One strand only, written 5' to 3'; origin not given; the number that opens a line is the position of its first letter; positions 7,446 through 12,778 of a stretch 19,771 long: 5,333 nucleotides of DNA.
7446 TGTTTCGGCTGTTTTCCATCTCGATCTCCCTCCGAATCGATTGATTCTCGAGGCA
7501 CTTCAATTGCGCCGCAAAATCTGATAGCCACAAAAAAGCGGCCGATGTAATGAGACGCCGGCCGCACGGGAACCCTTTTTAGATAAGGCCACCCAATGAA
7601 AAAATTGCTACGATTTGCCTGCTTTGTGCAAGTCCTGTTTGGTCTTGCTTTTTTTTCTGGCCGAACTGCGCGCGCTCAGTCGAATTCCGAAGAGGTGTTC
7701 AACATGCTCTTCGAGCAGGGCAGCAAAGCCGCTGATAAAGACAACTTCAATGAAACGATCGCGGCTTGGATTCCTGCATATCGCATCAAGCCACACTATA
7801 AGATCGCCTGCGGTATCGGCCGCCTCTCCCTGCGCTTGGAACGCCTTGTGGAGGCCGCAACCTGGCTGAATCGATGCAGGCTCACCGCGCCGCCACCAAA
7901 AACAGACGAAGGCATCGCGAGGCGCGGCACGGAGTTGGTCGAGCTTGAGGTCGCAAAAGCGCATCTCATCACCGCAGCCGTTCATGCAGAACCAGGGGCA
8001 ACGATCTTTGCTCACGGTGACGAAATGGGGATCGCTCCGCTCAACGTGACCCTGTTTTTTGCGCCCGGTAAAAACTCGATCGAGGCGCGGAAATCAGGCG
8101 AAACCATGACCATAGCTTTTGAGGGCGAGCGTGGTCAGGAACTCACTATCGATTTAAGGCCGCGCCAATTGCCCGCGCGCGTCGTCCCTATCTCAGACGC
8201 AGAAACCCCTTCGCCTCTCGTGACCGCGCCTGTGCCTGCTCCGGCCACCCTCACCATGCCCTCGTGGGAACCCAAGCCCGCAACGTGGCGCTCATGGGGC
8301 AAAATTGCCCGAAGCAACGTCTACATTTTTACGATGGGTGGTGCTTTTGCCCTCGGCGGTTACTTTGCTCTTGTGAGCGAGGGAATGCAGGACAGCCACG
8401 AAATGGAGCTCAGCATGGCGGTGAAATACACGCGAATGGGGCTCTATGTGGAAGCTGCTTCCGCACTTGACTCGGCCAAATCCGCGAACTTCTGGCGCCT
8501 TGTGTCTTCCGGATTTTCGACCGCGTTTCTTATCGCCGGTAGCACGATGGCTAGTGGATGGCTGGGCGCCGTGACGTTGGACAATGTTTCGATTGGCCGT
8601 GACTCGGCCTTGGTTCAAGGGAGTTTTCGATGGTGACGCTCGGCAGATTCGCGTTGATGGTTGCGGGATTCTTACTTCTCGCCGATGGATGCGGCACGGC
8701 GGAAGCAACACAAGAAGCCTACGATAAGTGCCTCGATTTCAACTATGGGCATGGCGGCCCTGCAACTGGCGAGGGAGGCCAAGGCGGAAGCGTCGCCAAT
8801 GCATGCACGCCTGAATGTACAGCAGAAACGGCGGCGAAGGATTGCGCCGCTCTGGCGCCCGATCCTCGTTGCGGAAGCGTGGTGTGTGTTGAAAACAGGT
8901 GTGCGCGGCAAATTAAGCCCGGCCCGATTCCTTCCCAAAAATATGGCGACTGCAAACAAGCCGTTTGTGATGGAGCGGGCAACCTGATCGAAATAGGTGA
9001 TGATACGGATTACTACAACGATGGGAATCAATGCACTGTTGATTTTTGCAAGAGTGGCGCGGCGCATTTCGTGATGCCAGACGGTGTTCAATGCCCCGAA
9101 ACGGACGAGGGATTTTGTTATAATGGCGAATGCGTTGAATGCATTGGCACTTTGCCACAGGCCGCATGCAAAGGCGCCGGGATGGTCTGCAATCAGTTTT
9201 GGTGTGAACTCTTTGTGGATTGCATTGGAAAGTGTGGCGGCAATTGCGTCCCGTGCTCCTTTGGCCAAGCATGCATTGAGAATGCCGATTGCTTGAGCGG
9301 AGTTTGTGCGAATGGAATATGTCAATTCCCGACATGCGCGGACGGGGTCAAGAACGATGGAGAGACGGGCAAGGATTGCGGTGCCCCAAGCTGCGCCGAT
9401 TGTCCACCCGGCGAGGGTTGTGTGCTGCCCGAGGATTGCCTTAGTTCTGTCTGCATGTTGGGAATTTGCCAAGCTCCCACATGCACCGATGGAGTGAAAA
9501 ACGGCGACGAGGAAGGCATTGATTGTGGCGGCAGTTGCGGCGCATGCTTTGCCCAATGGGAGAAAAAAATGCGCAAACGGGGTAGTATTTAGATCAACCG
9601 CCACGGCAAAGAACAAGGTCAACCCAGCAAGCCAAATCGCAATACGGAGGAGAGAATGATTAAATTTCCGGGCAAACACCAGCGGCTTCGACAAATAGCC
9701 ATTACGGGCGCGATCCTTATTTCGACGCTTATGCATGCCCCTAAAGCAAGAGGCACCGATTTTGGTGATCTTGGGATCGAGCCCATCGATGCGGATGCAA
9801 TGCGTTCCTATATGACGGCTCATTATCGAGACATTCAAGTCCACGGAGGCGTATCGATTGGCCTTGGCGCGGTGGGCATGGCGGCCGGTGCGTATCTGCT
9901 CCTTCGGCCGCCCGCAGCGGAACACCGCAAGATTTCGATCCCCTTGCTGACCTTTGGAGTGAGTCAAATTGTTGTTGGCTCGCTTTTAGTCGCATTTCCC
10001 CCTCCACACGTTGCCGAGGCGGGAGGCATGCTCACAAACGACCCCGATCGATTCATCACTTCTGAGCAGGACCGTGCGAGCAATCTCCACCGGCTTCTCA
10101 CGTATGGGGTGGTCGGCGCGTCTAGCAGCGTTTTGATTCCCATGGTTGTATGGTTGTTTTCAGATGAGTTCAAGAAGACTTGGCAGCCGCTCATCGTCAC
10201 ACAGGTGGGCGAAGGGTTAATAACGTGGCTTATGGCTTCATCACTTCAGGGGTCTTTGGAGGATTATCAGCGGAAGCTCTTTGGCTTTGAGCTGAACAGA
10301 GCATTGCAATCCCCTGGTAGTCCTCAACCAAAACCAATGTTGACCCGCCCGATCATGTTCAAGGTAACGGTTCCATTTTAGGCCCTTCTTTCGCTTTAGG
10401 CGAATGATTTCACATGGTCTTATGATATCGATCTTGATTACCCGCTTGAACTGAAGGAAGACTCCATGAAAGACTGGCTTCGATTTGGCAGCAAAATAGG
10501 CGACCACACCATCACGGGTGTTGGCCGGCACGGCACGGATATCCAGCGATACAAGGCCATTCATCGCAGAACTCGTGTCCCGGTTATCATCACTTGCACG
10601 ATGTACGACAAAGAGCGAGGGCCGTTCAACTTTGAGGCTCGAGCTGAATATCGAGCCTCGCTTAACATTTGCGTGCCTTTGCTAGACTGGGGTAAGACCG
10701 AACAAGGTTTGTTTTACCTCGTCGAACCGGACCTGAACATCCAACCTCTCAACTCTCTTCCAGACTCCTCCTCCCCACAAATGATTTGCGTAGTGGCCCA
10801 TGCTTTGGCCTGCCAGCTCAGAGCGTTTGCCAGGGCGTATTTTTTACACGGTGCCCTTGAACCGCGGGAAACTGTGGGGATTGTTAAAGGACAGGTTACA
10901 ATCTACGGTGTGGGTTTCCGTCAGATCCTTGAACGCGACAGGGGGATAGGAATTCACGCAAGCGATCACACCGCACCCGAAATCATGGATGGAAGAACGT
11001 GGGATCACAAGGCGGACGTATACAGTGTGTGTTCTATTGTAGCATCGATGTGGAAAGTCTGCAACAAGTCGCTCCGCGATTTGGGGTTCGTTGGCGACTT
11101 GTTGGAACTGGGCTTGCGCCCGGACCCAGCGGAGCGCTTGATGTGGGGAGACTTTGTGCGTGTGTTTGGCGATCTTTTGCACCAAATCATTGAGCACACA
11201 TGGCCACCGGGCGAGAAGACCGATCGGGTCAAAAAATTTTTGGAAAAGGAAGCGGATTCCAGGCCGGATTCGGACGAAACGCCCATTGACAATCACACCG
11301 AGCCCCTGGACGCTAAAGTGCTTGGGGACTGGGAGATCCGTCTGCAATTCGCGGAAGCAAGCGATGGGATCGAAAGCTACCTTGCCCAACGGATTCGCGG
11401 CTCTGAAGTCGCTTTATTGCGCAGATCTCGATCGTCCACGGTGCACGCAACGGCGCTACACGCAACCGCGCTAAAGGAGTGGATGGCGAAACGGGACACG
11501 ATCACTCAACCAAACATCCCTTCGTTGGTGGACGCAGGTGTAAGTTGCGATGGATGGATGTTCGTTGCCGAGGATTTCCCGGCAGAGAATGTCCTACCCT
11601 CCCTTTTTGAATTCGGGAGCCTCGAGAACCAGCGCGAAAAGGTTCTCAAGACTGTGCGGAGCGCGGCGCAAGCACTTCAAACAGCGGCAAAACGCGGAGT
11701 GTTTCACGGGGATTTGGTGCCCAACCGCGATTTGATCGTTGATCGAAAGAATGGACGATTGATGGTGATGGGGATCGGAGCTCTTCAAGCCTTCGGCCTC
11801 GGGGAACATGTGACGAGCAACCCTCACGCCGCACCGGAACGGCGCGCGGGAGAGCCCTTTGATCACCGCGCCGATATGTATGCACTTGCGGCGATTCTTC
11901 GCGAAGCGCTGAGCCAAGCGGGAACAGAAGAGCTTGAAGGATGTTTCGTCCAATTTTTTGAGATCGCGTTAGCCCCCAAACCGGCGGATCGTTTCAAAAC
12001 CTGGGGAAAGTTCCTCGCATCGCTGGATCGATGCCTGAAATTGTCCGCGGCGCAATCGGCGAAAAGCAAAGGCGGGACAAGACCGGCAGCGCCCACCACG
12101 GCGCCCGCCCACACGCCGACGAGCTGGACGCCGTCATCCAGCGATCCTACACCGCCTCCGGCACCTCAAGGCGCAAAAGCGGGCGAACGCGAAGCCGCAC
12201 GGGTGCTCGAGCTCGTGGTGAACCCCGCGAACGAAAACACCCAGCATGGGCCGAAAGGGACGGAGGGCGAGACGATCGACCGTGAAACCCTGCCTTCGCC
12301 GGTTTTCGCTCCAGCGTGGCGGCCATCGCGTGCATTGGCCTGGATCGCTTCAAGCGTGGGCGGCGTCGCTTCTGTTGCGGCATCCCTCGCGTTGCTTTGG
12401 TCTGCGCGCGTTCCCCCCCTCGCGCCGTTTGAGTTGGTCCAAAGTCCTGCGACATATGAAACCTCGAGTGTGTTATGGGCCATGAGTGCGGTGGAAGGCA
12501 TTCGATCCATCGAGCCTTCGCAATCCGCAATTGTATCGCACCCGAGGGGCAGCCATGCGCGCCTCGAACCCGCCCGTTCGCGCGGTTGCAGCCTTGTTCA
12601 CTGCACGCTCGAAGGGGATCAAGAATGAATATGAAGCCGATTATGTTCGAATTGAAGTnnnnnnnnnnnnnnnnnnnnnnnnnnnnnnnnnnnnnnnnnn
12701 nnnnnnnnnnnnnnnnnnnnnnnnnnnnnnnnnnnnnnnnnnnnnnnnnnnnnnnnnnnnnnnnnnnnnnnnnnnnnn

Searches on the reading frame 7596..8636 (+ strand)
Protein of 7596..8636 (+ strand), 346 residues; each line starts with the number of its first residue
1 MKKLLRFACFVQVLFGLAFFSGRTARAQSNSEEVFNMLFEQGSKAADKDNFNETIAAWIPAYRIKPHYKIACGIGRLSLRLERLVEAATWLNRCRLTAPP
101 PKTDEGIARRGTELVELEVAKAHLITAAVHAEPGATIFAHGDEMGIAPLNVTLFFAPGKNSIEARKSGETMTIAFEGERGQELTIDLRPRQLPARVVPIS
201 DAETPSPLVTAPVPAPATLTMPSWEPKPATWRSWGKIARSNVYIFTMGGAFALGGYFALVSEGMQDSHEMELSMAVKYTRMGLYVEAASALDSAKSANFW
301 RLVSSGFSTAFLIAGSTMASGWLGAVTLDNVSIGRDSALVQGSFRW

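Call 6: search_protein_families(library=pfam, proteins=[window:7596-8636:+], max_evalue=0.01)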
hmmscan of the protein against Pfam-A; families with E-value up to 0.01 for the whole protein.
window:7596-8636:+ (346 aa): 0 families

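Call 42: search_protein_families(library=padloc, proteins=[window:7596-8636:+], max_evalue=0.01)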
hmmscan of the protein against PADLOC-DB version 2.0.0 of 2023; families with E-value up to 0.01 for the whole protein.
window:7596-8636:+ (346 aa): 0 families

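Call 43: search_protein_families(library=ncbifam, proteins=[window:7596-8636:+], max_evalue=0.01)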
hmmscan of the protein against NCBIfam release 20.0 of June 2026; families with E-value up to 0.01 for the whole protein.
window:7596-8636:+ (346 aa): 0 families

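Call 66: find_encoding_contigs(protein=window:7704-8636:+, flank=10000, max_places=10)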
Protein window:7704-8636:+ (310 aa): 1 contig read that carries it; 1 place shown.
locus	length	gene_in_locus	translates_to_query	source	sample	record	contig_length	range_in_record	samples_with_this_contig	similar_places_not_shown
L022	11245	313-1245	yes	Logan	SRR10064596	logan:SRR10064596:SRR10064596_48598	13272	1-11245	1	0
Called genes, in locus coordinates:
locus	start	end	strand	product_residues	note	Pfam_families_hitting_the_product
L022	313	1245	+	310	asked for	-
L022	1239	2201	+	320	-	-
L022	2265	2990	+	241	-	-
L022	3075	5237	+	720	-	PF00069:Pkinase (faint)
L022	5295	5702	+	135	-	PF12844:HTH_19 (weak), PF13560:HTH_31, PF01381:HTH_3, PF13443:HTH_26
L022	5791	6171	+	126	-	PF13560:HTH_31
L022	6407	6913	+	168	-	PF13560:HTH_31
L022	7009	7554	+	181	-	PF14066:DUF4256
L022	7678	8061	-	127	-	-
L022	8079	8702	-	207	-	PF01476:LysM (weak), PF01471:PG_binding_1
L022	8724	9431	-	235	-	PF01471:PG_binding_1, PF01551:Peptidase_M23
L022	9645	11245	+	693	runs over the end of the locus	PF05954:Phage_GPD, PF04717:Phage_base_V, PF22178:Gp5_trimer_C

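Call 76: search_protein_families(library=phrogs, proteins=[window:7704-8636:+], max_evalue=0.1)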
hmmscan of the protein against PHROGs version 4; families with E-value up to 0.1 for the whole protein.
window:7704-8636:+ (310 aa): 0 families

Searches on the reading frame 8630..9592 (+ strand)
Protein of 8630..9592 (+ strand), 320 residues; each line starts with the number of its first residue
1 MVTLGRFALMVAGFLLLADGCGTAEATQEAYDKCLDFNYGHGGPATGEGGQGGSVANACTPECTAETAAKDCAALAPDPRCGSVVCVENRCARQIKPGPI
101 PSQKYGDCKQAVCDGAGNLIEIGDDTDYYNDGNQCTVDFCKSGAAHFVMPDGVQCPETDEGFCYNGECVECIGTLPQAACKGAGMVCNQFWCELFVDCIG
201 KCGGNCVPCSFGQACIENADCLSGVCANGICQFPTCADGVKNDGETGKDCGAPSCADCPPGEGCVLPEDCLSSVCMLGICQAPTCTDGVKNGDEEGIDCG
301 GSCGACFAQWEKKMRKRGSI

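Call 6: search_protein_families(library=pfam, proteins=[window:8630-9592:+], max_evalue=0.01)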
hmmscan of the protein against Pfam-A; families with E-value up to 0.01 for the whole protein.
window:8630-9592:+ (320 aa): 1 family
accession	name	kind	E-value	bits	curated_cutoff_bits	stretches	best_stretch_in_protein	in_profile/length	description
PF00526.23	Dicty_CTDC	-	0.0025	18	27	1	130-141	3-14/24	Dictyostelium (slime mold) repeat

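Call 42: search_protein_families(library=padloc, proteins=[window:8630-9592:+], max_evalue=0.01)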
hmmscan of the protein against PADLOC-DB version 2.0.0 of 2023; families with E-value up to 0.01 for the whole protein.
window:8630-9592:+ (320 aa): 0 families

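Call 43: search_protein_families(library=ncbifam, proteins=[window:8630-9592:+], max_evalue=0.01)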
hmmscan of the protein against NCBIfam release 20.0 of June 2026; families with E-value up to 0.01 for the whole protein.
window:8630-9592:+ (320 aa): 0 families

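Call 76: search_protein_families(library=phrogs, proteins=[window:8630-9592:+], max_evalue=0.1)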
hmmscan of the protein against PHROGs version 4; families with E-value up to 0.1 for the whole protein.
window:8630-9592:+ (320 aa): 0 families

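Call 77: search_solved_structures(query=window:8630-9592:+, max_evalue=1)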
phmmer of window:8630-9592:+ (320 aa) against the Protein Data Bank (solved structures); distinct sequences matched with E-value up to 1: 0.

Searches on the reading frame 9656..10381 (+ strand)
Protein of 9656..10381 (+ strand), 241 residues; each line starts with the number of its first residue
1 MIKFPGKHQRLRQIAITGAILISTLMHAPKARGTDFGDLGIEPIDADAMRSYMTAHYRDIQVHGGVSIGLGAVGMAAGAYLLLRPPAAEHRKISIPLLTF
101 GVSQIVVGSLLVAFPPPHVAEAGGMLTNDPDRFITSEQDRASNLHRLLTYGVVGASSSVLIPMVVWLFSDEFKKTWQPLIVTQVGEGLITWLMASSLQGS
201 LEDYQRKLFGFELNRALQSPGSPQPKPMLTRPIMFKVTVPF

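Call 6: search_protein_families(library=pfam, proteins=[window:9656-10381:+], max_evalue=0.01)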
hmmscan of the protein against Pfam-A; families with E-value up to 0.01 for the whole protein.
window:9656-10381:+ (241 aa): 0 families

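Call 42: search_protein_families(library=padloc, proteins=[window:9656-10381:+], max_evalue=0.01)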
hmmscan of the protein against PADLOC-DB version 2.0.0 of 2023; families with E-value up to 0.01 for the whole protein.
window:9656-10381:+ (241 aa): 0 families

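Call 43: search_protein_families(library=ncbifam, proteins=[window:9656-10381:+], max_evalue=0.01)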
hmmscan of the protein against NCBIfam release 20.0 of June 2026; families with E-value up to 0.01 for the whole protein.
window:9656-10381:+ (241 aa): 0 families

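Call 76: search_protein_families(library=phrogs, proteins=[window:9656-10381:+], max_evalue=0.1)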
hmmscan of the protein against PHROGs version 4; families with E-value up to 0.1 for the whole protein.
window:9656-10381:+ (241 aa): 0 families

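Call 78: search_solved_structures(query=window:9656-10381:+, max_evalue=1)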
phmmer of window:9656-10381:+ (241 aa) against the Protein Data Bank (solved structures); distinct sequences matched with E-value up to 1: 2.
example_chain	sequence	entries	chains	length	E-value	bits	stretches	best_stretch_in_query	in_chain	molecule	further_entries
1l1q_A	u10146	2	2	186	0.47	13.3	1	21-71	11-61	Adenine phosphoribosyltransferase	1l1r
6l4u_1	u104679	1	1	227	0.98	12.3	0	27-89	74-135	Fucoxanthin chlorophyll a/c-binding protein Lhcr15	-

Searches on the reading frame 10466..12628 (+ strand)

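Call 6: search_protein_families(library=pfam, proteins=[window:10466-12628:+], max_evalue=0.01)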
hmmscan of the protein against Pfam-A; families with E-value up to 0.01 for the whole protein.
window:10466-12628:+ (720 aa): 1 family
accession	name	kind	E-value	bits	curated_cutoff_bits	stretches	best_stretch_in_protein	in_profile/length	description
PF00069.31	Pkinase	-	1.5e-06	28.3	31.7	1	346-484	55-193/263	Protein kinase domain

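Call 42: search_protein_families(library=padloc, proteins=[window:10466-12628:+], max_evalue=0.01)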
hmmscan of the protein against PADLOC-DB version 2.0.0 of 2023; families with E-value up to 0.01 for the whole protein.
window:10466-12628:+ (720 aa): 18 families
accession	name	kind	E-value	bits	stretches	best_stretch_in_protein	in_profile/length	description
PDLC04054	PD-T4-6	-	1.7e-20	71.7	3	345-482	66-207/347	-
PDLC04053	PD-T4-6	-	2.6e-17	61.2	1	345-483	65-206/311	-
PDLC04041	PD-T4-6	-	8.8e-15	52.9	1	285-482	26-228/443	-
PDLC04042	PD-T4-6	-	7.1e-12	43.6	1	343-484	63-208/292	-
PDLC04039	PD-T4-6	-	8.5e-11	39.5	1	349-483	74-210/458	-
PDLC04061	PD-T4-6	-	3e-10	38.2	1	389-483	118-218/510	-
PDLC03920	MkoA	-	8.1e-10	35.6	1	346-527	65-281/1112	-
PDLC04047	PD-T4-6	-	1.3e-08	32.3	1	340-483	62-207/327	-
PDLC04064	PD-T4-6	-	8.6e-08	29.5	1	364-484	94-216/369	-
PDLC04043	PD-T4-6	-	3.9e-07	27.5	1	384-483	110-212/452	-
PDLC04060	PD-T4-6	-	1.3e-05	22.4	1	390-481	107-202/486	-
PDLC04052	PD-T4-6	-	2.4e-05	21.7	1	391-482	113-210/496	-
PDLC04138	mad6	-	2.5e-05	21.3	0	211-487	287-551/659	mads_6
PDLC03921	MkoA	-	0.00024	16.9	1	340-525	539-716/1607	-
PDLC04057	PD-T4-6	-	0.00048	17.3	1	346-482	65-204/443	-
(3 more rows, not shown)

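Call 43: search_protein_families(library=ncbifam, proteins=[window:10466-12628:+], max_evalue=0.01)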
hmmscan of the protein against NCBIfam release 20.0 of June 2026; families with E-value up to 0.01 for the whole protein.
window:10466-12628:+ (720 aa): 7 families
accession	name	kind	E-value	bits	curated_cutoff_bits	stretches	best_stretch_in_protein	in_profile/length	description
NF052427.1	StpK7MSMEG_1200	equivalog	8.3e-09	34.5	900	1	393-485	110-206/601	serine/threonine protein kinase StpK7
NF047741.1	antiphage_MADS6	equivalog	1e-07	30.9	460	1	280-483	182-398/612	methylation-associated defense system protein kinase MAD6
NF033483.0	PknB_PASTA_kin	equivalog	4.8e-07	29.2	450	1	390-482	106-202/563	Stk1 family PASTA domain-containing Ser/Thr kinase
TIGR03903.1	TOMM_kin_cyc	equivalog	1.1e-06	26.8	705.75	1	340-483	29-184/1267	TOMM system kinase/cyclase fusion protein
NF038150.1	lanthi_synth_IV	equivalog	0.00012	20.6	650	1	385-479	292-387/851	class IV lanthionine synthetase LanL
NF040671.1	PLuB_AAA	exception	0.00071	17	999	1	391-521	103-244/1256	PLuB system helicase-like protein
NF008638.0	PRK11628.1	equivalog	0.0022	18.1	137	1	317-347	63-93/105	transcriptional regulator BolA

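Call 76: search_protein_families(library=phrogs, proteins=[window:10466-12628:+], max_evalue=0.1)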
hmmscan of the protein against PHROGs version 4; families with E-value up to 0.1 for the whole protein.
window:10466-12628:+ (720 aa): 2 families
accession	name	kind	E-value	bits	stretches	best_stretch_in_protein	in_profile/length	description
phrog_2361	-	other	2.2e-10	41.1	1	348-541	70-287/415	serine-threonine kinase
phrog_13085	-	unknown function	0.0039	17.7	1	251-331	122-200/264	-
